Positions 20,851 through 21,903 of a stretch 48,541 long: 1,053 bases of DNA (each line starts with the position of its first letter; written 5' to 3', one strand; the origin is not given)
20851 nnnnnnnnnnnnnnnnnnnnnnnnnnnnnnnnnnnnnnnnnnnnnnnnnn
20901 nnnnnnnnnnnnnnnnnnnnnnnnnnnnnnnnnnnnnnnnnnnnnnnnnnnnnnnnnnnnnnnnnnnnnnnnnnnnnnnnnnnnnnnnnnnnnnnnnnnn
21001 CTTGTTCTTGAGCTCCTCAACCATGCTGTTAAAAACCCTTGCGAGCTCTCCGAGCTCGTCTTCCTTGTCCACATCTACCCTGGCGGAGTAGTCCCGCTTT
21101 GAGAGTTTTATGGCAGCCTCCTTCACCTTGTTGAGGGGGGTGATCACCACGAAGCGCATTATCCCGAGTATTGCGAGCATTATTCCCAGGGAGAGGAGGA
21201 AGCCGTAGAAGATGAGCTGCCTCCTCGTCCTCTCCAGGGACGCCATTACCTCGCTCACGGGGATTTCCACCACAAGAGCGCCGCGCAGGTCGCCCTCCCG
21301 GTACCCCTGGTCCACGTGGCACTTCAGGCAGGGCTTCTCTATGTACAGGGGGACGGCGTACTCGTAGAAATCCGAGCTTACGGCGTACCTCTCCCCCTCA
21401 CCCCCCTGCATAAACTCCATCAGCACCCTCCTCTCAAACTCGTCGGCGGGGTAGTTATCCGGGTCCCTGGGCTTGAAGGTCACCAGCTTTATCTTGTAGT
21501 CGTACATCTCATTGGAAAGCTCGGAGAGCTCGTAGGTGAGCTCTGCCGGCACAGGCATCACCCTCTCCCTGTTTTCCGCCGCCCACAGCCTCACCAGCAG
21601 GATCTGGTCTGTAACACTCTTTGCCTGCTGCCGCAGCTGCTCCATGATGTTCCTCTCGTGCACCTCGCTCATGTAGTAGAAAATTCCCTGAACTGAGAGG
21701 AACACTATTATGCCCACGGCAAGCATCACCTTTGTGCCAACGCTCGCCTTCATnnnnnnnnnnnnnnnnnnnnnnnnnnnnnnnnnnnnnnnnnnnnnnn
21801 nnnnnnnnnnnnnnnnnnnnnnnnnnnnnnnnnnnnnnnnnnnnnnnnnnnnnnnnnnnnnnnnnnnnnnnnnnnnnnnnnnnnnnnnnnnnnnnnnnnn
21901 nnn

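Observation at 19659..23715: Haem-c sensor kinase, LVIVD lipoprotein and two paralogous REC-ArsR-wHTH regulators flanking tatA, directly upstream of napA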

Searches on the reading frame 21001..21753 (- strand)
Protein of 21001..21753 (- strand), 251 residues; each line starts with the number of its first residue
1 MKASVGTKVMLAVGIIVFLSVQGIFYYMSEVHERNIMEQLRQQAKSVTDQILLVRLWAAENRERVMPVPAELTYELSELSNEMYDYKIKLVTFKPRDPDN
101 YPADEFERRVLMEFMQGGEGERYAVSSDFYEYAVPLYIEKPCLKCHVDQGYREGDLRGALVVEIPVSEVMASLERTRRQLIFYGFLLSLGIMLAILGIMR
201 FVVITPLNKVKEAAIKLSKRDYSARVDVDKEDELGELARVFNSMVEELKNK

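Call 48: search_protein_representatives(protein=window:21001-21753:-)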
Query: 251 residues. Proteins with E-value up to 0.001 (for the whole library): 6999; up to 1e-10: 914; up to 1e-30: 18. The best 150 are listed.
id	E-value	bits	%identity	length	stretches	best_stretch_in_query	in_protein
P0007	3.3e-124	429.2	76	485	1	1-251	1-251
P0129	2.5e-39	151.4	40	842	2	69-250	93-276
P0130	2.7e-37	144.8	36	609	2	67-249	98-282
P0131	9.8e-37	143.0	36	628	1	4-246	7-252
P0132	1.6e-35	139.0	35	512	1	30-246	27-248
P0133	5.0e-35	137.4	34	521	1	11-247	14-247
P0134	3.1e-34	134.8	35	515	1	23-249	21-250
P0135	3.6e-34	134.6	35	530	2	65-249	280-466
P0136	4.0e-34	134.4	33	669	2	67-249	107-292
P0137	1.9e-33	132.2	30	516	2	16-246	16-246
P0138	2.3e-33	131.9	34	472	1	37-249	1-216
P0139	7.4e-33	130.3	32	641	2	56-249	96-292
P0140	3.4e-32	128.1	36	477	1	35-249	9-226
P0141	1.6e-31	125.9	33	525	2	53-249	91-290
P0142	4.4e-31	124.5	34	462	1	4-248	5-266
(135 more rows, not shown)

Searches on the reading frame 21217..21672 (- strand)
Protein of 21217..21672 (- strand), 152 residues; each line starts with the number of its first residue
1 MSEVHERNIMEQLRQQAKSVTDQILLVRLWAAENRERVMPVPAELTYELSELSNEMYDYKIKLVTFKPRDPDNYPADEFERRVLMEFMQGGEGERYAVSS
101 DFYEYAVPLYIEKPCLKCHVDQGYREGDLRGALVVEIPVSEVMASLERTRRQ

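Call 7: search_solved_structures(query=window:21217-21672:-, max_evalue=10, show_alignments=3)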
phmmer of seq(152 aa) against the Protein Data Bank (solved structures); distinct sequences matched with E-value up to 10: 2.
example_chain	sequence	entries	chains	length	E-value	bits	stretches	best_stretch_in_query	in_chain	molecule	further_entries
5b82_A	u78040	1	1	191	0.29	14.2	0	58-125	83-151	Tll0287 protein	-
3vco_A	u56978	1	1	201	1.9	11.5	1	15-81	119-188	Dihydrofolate reductase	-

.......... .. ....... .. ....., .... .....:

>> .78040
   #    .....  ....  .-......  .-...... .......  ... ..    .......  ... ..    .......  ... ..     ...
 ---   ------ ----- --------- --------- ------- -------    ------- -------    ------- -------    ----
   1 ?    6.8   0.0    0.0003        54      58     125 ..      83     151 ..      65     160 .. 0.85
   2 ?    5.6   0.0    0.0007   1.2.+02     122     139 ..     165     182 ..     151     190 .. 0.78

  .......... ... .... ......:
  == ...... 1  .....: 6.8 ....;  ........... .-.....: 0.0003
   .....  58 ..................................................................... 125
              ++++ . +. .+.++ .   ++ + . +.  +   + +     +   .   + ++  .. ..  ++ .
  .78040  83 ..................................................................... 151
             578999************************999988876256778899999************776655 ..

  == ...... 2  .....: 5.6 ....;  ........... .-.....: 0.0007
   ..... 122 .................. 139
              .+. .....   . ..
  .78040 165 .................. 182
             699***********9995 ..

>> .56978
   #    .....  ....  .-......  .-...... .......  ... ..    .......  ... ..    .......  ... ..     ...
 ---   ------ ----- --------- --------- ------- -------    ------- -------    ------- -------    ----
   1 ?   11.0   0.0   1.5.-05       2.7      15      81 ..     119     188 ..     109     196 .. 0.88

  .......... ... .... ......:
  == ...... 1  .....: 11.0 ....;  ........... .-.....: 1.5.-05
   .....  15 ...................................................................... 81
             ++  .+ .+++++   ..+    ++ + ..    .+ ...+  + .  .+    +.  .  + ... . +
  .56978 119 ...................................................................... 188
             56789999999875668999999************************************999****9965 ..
